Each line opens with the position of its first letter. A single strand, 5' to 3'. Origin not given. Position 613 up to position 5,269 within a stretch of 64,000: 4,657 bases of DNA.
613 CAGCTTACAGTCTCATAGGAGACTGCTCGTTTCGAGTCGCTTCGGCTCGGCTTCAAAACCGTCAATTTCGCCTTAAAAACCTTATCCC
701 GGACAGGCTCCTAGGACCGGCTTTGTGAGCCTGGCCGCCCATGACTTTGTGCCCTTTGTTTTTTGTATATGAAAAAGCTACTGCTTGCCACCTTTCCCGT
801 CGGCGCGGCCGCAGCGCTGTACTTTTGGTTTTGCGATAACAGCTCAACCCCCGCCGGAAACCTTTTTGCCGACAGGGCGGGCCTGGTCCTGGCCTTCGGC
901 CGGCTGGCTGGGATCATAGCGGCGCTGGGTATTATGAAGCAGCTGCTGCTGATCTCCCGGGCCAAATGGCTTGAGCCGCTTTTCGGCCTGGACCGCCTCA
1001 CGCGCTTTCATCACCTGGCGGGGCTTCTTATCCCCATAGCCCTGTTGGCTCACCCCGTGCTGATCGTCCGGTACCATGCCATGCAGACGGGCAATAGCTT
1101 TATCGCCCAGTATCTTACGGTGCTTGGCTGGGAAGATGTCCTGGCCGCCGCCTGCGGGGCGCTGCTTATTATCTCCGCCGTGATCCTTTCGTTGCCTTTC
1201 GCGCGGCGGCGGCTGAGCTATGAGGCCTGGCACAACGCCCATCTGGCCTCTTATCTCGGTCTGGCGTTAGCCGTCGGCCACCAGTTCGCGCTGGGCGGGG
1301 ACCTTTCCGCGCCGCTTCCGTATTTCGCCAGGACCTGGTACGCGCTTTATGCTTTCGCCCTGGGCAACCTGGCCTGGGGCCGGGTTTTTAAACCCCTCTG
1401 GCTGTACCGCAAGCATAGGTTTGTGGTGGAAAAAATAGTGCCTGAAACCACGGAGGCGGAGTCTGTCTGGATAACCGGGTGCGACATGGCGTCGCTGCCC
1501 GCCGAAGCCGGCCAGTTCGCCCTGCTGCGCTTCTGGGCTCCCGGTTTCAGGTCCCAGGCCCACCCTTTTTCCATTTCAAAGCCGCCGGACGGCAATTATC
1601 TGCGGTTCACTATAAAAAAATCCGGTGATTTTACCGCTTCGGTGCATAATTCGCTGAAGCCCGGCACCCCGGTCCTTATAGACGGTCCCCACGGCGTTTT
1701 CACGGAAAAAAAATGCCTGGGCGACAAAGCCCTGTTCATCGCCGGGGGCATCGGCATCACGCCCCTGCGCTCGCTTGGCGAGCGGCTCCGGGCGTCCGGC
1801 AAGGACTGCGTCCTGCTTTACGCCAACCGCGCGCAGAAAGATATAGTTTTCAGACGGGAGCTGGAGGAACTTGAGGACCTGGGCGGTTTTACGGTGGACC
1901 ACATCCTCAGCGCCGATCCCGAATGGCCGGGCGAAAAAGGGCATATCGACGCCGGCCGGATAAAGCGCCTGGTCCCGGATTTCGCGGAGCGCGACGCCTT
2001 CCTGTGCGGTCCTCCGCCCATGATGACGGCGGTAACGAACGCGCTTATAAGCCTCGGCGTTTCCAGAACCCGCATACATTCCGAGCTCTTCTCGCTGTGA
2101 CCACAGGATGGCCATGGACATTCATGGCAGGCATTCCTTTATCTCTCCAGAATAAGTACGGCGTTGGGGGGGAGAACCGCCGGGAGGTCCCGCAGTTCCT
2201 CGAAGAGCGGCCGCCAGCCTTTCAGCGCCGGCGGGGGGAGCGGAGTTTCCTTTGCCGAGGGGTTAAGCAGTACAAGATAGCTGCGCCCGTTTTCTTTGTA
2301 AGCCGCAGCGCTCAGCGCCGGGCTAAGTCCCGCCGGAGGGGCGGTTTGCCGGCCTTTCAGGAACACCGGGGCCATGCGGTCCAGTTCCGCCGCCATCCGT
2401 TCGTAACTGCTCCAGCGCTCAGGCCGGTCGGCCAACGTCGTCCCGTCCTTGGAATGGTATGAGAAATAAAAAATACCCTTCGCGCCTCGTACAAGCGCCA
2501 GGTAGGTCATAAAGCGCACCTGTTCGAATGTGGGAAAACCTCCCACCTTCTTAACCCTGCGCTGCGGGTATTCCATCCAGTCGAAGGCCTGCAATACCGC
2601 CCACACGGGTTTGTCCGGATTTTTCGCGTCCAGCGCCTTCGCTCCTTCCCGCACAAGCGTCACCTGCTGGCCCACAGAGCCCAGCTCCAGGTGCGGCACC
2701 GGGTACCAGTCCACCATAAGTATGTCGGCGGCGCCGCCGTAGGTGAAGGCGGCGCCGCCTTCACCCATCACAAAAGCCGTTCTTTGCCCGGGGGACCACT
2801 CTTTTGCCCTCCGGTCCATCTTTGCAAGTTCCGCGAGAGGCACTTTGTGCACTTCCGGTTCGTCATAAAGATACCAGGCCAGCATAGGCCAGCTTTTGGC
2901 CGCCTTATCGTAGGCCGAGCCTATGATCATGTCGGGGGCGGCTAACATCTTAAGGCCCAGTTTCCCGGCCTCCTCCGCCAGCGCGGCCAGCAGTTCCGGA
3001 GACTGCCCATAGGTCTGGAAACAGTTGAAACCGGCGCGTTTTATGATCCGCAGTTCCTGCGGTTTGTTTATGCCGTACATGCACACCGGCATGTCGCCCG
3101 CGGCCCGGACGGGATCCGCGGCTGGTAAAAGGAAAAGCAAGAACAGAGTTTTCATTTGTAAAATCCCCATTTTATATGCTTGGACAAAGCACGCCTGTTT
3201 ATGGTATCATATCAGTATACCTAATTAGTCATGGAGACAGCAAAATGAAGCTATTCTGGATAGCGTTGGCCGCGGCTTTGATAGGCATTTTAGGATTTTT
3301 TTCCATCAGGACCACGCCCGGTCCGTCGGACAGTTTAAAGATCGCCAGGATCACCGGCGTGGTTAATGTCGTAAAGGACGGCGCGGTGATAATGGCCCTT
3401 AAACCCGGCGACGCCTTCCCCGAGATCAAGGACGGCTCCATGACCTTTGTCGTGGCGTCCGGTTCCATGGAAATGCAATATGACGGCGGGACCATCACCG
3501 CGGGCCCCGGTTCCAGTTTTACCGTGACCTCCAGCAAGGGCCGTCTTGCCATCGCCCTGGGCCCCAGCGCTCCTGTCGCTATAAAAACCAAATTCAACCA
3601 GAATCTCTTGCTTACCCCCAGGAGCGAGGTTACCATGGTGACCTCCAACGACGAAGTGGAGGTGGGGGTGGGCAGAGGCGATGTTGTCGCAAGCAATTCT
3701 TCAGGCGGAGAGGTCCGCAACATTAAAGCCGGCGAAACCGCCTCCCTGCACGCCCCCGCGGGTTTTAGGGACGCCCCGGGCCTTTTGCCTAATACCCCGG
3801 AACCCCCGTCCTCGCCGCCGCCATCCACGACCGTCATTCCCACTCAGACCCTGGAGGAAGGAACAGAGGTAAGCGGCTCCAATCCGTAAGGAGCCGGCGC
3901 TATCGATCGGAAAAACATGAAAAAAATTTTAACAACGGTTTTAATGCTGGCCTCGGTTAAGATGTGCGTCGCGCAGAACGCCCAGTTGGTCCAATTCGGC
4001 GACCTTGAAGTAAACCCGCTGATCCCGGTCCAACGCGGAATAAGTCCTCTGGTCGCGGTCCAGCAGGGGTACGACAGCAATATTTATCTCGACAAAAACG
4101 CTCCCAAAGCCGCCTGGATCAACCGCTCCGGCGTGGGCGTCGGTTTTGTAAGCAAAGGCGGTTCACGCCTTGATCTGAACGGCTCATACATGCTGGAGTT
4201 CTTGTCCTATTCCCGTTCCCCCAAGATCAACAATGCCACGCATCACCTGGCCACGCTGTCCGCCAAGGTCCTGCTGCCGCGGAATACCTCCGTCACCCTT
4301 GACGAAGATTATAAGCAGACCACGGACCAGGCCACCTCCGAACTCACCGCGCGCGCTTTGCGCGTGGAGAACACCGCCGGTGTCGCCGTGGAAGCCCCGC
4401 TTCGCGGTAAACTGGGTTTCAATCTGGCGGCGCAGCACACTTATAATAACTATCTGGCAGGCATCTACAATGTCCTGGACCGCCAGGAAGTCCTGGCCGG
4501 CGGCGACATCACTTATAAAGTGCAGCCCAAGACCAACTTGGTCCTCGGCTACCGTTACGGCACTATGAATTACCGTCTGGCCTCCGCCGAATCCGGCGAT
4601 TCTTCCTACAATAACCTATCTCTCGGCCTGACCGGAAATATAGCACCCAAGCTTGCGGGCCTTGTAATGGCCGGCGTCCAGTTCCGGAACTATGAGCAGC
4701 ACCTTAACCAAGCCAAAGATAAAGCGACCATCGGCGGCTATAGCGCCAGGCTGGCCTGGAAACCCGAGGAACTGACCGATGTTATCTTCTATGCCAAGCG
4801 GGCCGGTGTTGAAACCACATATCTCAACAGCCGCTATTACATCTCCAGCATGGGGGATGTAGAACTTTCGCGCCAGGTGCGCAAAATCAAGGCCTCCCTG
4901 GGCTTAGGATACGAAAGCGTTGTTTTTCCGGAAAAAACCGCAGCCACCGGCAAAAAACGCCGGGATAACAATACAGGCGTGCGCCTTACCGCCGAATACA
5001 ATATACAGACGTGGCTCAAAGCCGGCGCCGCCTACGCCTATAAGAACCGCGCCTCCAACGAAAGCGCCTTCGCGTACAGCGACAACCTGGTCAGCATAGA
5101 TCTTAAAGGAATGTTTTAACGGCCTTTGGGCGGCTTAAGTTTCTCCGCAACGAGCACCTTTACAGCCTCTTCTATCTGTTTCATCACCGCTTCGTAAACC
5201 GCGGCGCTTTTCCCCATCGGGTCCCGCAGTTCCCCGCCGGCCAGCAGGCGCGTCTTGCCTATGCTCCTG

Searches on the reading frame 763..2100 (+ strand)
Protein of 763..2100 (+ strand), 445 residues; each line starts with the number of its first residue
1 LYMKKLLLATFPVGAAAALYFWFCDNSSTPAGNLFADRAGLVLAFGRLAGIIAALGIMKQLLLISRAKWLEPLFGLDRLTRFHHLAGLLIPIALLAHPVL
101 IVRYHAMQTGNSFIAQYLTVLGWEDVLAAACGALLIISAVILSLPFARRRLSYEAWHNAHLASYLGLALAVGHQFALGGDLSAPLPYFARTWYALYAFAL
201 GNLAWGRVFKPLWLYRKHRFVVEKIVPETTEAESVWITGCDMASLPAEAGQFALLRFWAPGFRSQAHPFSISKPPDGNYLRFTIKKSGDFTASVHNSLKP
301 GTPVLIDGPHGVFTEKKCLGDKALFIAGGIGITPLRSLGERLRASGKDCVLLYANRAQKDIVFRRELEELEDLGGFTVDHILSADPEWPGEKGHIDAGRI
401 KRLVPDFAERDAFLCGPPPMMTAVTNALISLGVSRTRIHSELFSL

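Call 92: search_protein_families(library=pfam, proteins=[window:763-2100:+], max_evalue=0.00001)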
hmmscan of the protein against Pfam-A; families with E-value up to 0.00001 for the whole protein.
window:763-2100:+ (445 aa): 3 families
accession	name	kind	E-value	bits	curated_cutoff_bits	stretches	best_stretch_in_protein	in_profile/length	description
PF00175.26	NAD_binding_1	-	1.5e-16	61.4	22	1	325-425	1-108/109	Oxidoreductase NAD-binding domain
PF01794.25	Ferric_reduct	-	1.3e-11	45.1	28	1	49-171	1-121/121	Ferric reductase like transmembrane component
PF08022.18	FAD_binding_8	-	1.3e-06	28.9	22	1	245-311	28-106/109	FAD-binding domain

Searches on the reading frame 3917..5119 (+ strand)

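Call 92: search_protein_families(library=pfam, proteins=[window:3917-5119:+], max_evalue=0.00001)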
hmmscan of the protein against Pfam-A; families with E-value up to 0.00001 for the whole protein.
window:3917-5119:+ (400 aa): 1 family
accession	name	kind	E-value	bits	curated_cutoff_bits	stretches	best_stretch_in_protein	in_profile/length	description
PF10082.15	BBP2_2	-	2e-18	66.9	23.7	1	42-397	15-375/378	Putative beta-barrel porin 2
